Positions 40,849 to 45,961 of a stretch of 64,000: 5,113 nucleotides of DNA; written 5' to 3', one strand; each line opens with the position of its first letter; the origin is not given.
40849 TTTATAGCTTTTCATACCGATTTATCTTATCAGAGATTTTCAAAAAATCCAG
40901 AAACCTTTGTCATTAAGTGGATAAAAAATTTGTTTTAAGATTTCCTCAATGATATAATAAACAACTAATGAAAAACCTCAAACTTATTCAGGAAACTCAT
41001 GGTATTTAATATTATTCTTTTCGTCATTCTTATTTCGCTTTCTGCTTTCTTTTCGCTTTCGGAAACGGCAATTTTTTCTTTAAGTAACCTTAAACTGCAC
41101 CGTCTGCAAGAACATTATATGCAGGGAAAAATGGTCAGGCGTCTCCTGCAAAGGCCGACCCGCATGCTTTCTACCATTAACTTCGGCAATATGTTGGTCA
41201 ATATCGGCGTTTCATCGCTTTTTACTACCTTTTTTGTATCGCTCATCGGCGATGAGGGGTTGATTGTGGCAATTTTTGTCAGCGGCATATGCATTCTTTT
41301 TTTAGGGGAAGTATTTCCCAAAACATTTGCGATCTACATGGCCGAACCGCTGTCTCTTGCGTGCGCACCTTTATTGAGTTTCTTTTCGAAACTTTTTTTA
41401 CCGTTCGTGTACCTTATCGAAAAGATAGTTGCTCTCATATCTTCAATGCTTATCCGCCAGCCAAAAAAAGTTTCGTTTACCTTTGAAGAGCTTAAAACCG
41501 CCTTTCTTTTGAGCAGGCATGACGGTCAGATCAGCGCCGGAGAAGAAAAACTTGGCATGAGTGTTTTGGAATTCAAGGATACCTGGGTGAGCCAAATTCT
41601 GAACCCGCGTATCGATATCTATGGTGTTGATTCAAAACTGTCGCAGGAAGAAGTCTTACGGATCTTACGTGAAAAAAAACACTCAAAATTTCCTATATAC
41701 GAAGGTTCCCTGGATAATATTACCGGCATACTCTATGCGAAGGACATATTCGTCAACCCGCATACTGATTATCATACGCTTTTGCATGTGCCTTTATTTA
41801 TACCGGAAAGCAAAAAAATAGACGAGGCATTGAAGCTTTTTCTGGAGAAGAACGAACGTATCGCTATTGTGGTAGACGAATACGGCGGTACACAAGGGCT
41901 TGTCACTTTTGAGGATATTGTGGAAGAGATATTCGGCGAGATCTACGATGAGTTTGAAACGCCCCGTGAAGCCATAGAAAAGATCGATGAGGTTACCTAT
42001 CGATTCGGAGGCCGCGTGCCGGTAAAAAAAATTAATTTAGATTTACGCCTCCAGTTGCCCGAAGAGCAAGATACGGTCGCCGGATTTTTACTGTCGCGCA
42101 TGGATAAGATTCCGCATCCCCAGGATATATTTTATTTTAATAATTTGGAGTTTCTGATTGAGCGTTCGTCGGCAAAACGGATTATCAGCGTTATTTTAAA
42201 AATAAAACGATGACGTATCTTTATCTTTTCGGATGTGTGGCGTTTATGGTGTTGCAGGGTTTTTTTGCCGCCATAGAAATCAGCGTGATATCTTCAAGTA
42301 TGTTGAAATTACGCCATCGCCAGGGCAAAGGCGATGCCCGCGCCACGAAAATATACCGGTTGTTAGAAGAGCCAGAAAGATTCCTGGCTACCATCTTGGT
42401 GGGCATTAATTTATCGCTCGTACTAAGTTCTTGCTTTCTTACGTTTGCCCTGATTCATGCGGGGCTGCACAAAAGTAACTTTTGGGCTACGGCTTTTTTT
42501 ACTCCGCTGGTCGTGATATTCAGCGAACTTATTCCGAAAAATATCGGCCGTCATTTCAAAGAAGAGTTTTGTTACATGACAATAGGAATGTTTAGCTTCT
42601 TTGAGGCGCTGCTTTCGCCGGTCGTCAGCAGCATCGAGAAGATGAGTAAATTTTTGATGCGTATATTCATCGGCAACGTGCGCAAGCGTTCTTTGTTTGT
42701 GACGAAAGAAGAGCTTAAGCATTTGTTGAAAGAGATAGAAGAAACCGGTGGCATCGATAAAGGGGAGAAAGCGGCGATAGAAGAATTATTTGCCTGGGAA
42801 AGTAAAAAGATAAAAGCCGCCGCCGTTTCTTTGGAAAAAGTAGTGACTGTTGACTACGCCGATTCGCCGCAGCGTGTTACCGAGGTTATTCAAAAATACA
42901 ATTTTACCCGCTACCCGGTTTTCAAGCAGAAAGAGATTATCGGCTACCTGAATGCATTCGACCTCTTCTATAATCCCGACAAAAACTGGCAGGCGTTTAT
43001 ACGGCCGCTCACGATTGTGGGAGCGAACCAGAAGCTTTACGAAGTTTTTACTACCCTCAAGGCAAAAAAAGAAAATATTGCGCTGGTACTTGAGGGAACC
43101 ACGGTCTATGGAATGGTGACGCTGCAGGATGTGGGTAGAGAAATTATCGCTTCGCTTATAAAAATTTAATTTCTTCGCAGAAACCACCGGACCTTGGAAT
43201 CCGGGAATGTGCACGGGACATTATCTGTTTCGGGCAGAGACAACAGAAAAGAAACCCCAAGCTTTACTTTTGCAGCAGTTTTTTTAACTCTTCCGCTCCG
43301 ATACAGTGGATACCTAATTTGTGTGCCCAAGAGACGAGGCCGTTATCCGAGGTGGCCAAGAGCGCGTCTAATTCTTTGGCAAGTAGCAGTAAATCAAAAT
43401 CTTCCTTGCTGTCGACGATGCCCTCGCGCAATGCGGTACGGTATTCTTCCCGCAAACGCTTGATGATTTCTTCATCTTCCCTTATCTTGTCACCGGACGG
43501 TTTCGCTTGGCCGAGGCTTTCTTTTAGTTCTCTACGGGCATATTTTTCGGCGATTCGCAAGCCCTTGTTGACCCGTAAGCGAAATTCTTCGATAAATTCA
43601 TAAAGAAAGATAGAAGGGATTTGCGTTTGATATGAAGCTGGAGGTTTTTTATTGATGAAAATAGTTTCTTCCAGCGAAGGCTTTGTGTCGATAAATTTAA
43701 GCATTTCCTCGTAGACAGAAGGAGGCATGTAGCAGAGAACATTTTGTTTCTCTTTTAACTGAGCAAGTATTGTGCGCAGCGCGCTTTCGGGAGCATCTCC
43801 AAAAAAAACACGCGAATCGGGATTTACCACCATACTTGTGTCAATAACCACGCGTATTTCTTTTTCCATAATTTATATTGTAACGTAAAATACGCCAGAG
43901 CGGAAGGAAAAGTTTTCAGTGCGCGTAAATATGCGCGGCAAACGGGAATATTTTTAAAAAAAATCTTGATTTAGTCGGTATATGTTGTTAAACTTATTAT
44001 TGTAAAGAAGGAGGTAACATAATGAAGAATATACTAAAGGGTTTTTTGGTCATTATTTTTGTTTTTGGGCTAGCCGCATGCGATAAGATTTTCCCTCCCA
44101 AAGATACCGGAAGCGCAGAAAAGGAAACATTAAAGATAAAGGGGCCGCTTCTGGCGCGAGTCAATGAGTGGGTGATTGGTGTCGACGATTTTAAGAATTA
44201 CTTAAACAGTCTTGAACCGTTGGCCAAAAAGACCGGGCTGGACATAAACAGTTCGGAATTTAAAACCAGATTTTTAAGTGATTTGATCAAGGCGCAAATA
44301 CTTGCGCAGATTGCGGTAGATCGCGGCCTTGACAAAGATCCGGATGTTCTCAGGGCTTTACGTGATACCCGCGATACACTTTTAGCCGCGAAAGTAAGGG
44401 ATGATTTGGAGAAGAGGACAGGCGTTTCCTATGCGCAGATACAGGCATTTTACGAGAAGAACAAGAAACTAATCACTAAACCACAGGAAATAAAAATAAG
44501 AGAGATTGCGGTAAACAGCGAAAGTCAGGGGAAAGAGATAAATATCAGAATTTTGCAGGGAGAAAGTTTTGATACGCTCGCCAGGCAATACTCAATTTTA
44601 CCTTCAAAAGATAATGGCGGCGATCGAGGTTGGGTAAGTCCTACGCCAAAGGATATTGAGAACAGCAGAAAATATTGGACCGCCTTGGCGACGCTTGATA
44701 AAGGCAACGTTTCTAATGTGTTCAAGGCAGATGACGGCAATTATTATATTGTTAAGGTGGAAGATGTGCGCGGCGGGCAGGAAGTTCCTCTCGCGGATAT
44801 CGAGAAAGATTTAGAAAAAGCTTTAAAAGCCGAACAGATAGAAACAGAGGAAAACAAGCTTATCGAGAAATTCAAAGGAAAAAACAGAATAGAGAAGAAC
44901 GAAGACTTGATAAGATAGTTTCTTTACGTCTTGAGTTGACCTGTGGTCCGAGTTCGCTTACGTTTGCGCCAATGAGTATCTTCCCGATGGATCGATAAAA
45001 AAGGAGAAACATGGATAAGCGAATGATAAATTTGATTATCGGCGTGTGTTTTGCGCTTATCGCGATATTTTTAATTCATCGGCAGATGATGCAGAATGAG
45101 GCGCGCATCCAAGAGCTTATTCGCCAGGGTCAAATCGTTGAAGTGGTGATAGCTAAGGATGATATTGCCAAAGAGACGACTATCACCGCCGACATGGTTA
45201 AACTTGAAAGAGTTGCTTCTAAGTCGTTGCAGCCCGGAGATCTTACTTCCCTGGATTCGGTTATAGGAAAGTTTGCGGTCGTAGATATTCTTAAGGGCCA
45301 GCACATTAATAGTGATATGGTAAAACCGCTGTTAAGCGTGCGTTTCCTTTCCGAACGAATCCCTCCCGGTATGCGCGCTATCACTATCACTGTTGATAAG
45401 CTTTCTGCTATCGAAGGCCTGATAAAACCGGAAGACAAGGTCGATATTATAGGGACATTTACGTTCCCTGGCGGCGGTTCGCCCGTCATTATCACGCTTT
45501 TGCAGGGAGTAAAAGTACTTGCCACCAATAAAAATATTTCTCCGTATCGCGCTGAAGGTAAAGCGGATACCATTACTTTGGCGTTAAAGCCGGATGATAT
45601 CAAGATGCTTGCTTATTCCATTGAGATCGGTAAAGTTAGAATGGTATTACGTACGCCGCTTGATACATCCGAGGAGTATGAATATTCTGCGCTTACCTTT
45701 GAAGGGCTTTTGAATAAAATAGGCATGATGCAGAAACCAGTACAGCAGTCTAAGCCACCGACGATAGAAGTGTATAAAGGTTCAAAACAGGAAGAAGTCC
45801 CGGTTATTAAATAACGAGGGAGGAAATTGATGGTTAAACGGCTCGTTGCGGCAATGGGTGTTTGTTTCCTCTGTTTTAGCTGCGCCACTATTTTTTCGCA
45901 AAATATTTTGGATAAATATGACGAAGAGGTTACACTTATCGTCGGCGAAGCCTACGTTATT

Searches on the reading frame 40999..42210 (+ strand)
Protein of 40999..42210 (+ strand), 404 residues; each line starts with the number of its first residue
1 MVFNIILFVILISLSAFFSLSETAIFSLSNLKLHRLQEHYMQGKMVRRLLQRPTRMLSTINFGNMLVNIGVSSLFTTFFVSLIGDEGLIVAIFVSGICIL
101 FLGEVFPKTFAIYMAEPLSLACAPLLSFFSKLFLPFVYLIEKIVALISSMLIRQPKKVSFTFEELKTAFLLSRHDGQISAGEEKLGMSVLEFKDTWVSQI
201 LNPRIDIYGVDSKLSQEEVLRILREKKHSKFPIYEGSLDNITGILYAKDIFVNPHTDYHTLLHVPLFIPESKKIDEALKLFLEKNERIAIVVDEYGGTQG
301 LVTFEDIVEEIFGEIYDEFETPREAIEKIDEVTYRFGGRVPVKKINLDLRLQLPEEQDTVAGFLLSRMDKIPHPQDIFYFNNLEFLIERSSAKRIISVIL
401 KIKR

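Call 30: search_protein_families(library=pfam, proteins=[window:40999-42210:+], max_evalue=0.01)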
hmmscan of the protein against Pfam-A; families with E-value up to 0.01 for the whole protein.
window:40999-42210:+ (404 aa): 3 families
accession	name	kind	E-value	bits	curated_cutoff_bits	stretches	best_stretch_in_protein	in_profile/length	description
PF01595.25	CNNM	-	1.3e-39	136.2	28.4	1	6-180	1-179/181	Cyclin M transmembrane N-terminal domain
PF00571.33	CBS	-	6.4e-14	52.5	24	2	265-312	9-56/57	CBS domain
PF03471.22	CorC_HlyC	-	3.7e-12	46.5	27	1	328-402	2-79/81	Transporter associated domain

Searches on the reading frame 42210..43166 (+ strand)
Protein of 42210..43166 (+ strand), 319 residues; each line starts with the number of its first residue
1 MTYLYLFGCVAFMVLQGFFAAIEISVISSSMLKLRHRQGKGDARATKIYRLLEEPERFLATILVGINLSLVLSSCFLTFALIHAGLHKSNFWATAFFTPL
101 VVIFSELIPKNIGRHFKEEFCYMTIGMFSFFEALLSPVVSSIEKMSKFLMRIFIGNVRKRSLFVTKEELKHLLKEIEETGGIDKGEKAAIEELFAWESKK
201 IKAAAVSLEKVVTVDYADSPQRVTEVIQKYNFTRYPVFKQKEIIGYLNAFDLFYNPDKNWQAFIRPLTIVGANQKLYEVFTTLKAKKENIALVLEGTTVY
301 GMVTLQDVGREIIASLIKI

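Call 30: search_protein_families(library=pfam, proteins=[window:42210-43166:+], max_evalue=0.01)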
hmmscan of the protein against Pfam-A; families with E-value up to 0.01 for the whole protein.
window:42210-43166:+ (319 aa): 2 families
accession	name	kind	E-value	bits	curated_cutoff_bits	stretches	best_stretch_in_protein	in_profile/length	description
PF01595.25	CNNM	-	2.3e-38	132.1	28.4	1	10-186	4-181/181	Cyclin M transmembrane N-terminal domain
PF00571.33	CBS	-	2e-08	34.8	24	1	209-253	7-52/57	CBS domain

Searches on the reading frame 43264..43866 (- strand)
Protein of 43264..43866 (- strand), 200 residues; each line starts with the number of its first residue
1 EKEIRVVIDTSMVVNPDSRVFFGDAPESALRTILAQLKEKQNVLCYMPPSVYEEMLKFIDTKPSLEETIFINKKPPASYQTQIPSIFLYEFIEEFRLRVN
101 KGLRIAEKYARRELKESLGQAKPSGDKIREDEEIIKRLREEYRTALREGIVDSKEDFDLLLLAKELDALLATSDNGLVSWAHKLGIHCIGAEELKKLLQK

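Call 30: search_protein_families(library=pfam, proteins=[window:43264-43866:-], max_evalue=0.01)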
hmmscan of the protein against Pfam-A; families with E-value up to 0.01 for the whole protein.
window:43264-43866:- (200 aa): 1 family
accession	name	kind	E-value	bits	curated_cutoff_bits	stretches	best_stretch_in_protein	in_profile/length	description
PF08745.17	PIN_5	-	1.8e-55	187.9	27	1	5-199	1-201/205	PINc domain ribonuclease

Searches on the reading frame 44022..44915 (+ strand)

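Call 30: search_protein_families(library=pfam, proteins=[window:44022-44915:+], max_evalue=0.01)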
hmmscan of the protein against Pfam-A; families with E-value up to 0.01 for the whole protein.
window:44022-44915:+ (298 aa): 5 families
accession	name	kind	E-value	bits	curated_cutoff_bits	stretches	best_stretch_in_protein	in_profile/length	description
PF13145.12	Rotamase_2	-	8.8e-14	52.8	27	1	135-261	1-120/121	PPIC-type PPIASE domain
PF13616.12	Rotamase_3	-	8.8e-10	39.6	22.5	1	153-249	12-115/116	PPIC-type PPIASE domain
PF00639.27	Rotamase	-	2.3e-09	38.5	21.7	1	160-248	12-97/97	PPIC-type PPIASE domain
PF14915.12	CCDC144C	-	0.0013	17.8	35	1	127-189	381-443/534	CCDC144C protein coiled-coil region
PF23159.1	WH_Rok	-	0.0048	17.4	27.6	0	110-146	6-42/58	Repressor Rok winged helix domain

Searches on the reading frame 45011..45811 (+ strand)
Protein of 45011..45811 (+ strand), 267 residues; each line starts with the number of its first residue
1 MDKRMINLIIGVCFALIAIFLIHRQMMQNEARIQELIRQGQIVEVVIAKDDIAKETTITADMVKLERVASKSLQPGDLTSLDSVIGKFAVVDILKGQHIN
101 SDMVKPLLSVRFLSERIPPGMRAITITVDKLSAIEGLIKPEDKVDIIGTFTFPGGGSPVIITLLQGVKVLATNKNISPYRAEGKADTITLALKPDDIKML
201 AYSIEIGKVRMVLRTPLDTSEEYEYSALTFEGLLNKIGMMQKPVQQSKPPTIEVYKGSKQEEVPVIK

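Call 30: search_protein_families(library=pfam, proteins=[window:45011-45811:+], max_evalue=0.01)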
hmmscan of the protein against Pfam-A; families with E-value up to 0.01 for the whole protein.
window:45011-45811:+ (267 aa): 3 families
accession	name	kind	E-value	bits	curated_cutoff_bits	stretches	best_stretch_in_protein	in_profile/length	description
PF16976.10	RcpC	-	6.2e-22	78.1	28.8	1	112-214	2-114/114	Flp pilus assembly protein RcpC/CpaB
PF08666.17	SAF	-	7.5e-12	46.1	21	1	44-105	2-63/63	SAF domain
PF13144.11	ChapFlgA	-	1.7e-07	31.8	23.8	1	44-110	2-66/122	Chaperone for flagella basal body P-ring formation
